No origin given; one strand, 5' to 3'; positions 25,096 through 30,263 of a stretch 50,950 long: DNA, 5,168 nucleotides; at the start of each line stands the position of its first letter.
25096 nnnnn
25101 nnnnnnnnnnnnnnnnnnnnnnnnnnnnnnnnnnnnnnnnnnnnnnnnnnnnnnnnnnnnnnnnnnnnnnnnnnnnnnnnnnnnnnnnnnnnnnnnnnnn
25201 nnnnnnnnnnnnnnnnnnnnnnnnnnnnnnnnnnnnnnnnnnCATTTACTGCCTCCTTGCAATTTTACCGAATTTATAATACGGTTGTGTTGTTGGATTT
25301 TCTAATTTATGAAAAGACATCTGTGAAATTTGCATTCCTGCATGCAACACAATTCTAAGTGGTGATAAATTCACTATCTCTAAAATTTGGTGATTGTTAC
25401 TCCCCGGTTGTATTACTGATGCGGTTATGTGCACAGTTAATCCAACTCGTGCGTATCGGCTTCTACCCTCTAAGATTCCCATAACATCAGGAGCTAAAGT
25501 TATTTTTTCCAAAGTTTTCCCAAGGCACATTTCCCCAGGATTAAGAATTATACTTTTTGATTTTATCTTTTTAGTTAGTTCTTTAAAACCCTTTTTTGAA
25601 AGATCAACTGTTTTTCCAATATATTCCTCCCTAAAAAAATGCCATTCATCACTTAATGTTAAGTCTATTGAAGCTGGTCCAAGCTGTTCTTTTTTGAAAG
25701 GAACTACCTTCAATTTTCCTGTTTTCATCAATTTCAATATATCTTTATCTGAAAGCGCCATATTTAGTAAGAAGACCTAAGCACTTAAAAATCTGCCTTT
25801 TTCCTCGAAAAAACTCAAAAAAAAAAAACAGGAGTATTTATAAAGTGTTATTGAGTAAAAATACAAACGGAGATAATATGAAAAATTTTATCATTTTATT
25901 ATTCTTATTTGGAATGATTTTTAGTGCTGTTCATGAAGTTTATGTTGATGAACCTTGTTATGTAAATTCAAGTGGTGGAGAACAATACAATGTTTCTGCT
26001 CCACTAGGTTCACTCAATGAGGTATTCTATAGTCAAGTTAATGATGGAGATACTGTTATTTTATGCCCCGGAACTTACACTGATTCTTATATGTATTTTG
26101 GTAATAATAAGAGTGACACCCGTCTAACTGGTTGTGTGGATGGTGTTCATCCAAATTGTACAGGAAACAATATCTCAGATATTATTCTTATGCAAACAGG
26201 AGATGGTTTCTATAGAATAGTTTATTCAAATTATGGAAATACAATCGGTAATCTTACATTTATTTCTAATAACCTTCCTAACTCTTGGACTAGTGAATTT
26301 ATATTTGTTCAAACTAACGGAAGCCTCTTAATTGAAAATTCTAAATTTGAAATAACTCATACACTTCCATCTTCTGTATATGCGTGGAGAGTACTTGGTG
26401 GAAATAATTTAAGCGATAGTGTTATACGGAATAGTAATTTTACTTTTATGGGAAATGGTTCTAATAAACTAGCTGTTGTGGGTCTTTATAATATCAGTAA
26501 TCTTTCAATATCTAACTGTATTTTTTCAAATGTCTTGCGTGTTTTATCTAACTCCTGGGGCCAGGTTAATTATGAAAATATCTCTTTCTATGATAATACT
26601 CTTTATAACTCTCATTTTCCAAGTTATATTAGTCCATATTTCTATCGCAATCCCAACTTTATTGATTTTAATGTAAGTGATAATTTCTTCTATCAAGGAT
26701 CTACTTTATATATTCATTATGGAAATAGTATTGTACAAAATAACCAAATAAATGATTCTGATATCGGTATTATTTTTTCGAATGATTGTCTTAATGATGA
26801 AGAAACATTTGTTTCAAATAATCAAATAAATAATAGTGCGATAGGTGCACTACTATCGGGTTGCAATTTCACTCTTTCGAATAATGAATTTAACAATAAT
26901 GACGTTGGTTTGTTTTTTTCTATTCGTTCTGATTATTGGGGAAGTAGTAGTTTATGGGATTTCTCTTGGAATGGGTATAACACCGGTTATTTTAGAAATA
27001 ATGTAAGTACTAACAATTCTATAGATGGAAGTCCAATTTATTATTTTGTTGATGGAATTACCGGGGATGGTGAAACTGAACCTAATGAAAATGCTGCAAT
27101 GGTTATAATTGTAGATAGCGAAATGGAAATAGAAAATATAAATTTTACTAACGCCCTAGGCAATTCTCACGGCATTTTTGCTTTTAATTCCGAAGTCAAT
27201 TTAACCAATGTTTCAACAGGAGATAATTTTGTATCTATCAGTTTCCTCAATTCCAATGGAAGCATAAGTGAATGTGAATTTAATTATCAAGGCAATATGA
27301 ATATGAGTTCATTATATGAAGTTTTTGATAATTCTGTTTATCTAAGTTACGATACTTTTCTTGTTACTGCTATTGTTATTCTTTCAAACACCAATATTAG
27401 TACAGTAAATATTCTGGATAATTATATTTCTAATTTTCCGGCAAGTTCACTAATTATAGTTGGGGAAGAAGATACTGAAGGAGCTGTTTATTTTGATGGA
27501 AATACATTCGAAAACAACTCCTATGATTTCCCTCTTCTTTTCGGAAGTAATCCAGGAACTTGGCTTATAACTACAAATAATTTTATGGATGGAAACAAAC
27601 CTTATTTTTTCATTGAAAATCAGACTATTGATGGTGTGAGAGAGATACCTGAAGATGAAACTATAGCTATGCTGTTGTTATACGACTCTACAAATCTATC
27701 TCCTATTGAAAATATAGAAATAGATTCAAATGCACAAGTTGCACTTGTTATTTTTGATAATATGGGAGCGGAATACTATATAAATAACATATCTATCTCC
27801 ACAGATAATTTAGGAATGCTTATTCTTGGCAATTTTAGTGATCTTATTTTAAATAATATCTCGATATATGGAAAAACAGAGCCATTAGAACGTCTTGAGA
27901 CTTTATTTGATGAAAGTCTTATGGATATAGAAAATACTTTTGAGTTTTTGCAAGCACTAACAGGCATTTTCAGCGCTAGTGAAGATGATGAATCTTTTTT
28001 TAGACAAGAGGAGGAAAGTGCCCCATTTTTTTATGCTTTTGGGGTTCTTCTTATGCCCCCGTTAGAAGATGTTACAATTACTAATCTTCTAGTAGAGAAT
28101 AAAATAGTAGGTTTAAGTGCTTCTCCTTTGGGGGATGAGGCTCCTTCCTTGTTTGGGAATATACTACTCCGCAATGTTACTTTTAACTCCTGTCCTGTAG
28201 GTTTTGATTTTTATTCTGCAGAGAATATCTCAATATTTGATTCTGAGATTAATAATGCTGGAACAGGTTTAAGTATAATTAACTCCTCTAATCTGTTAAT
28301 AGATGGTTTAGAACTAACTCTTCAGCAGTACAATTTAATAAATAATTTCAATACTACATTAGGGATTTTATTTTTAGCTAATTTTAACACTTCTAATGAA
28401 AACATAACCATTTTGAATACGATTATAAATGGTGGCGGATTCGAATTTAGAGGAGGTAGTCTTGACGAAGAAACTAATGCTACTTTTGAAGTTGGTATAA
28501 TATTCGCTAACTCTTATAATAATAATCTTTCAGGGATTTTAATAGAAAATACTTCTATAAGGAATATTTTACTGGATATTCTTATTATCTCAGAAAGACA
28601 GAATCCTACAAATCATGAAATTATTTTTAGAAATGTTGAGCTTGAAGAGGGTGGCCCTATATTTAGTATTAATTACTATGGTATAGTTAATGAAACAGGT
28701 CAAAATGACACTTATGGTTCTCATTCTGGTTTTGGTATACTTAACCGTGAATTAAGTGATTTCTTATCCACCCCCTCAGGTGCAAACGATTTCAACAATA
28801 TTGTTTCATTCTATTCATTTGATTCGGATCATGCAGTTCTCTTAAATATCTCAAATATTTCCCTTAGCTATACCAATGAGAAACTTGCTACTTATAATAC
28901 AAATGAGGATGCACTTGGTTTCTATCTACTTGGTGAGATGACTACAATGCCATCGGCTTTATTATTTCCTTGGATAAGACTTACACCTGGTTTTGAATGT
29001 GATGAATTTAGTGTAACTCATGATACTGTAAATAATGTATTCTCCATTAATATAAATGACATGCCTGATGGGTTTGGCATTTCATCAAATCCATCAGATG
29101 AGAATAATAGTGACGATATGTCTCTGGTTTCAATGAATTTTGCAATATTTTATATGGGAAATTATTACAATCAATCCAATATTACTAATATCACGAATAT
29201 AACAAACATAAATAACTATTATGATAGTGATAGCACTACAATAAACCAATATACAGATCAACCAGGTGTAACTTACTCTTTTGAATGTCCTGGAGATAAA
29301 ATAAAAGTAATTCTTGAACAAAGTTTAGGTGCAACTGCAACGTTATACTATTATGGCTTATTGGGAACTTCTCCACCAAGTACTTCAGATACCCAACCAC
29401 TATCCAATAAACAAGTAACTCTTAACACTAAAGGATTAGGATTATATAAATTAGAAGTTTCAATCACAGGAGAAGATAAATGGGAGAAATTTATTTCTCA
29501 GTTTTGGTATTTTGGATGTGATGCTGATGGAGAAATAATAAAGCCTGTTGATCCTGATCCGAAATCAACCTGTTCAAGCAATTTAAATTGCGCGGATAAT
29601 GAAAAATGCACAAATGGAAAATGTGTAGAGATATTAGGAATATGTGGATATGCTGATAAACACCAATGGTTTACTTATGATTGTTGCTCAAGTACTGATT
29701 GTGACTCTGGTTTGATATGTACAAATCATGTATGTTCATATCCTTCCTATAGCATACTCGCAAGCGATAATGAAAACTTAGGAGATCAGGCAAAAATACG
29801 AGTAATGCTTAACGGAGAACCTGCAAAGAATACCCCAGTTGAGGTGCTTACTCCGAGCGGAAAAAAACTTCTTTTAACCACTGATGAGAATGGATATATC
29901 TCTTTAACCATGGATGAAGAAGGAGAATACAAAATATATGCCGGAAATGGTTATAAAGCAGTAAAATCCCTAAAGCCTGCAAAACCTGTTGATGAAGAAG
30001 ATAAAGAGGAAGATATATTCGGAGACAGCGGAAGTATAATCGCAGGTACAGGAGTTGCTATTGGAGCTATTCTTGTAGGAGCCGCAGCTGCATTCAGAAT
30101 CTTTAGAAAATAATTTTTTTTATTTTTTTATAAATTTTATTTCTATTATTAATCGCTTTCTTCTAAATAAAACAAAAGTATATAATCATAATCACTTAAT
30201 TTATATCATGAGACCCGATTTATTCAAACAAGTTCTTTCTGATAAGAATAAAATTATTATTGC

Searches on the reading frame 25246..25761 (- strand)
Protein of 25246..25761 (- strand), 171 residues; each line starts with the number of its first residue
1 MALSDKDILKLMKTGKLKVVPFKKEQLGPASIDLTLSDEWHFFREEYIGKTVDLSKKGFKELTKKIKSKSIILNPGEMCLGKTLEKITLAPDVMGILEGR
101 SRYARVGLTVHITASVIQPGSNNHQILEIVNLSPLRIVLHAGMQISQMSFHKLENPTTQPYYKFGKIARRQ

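Call 74: search_protein_families(library=pfam, proteins=[window:25246-25761:-], max_evalue=0.00001)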
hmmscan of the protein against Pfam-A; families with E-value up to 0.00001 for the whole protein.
window:25246-25761:- (171 aa): 2 families
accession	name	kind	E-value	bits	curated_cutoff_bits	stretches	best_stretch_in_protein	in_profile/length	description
PF22769.1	DCD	-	4.9e-40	137.6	27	1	3-152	2-152/153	dCTP deaminase-like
PF06559.16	DCD_N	-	1.6e-06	28.5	21.4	1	3-151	5-161/164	2'-deoxycytidine 5'-triphosphate deaminase (DCD) N-terminal domain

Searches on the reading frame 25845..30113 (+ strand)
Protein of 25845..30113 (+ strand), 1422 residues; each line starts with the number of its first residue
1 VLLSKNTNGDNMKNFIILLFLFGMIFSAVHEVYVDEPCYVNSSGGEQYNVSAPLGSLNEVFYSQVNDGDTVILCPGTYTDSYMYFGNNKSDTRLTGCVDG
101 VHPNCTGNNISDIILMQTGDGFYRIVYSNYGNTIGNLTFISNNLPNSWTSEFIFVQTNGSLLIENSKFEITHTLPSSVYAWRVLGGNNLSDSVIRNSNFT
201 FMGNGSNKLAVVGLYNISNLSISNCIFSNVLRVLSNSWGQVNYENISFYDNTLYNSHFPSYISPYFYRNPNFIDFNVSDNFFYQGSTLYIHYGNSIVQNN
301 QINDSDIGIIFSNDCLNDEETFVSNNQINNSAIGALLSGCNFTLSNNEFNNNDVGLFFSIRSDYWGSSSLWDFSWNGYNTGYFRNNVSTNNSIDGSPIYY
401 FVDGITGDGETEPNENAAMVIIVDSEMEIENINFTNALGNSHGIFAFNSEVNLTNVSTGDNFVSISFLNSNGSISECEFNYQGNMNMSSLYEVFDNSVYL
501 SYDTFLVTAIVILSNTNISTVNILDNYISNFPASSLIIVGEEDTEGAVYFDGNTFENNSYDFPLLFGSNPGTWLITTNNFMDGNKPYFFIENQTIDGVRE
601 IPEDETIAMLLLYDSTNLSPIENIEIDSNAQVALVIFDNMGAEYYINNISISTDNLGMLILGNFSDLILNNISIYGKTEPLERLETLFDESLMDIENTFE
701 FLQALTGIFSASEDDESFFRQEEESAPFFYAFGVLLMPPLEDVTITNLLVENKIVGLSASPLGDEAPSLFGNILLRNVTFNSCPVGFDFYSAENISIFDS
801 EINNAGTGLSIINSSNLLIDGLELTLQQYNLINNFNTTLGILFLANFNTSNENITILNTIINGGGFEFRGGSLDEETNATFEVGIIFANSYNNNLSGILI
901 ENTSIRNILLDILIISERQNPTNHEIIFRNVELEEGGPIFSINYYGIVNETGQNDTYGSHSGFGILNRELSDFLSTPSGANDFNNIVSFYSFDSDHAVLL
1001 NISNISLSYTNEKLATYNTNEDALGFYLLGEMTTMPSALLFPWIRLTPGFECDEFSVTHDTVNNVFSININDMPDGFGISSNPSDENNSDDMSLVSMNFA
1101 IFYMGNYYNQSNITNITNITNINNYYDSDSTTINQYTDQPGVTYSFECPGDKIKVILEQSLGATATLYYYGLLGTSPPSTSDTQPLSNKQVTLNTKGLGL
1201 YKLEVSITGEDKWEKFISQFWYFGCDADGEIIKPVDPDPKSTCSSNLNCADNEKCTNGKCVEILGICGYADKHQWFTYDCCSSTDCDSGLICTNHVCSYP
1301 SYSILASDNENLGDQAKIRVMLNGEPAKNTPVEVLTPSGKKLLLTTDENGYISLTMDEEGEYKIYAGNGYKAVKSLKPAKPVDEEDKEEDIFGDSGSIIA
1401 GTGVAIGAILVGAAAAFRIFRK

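Call 11: search_protein_families(library=pfam, proteins=[window:25845-30113:+])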
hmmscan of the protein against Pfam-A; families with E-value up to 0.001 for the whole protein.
window:25845-30113:+ (1422 aa): 1 family
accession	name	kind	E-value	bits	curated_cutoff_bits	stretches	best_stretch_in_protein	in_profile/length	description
PF10670.15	DUF4198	-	5.6e-06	27.1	34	1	1313-1366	146-205/209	Domain of unknown function (DUF4198)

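Call 12: search_protein_families(library=ncbifam, proteins=[window:25845-30113:+])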
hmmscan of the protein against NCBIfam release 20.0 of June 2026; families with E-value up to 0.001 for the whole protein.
window:25845-30113:+ (1422 aa): 0 families
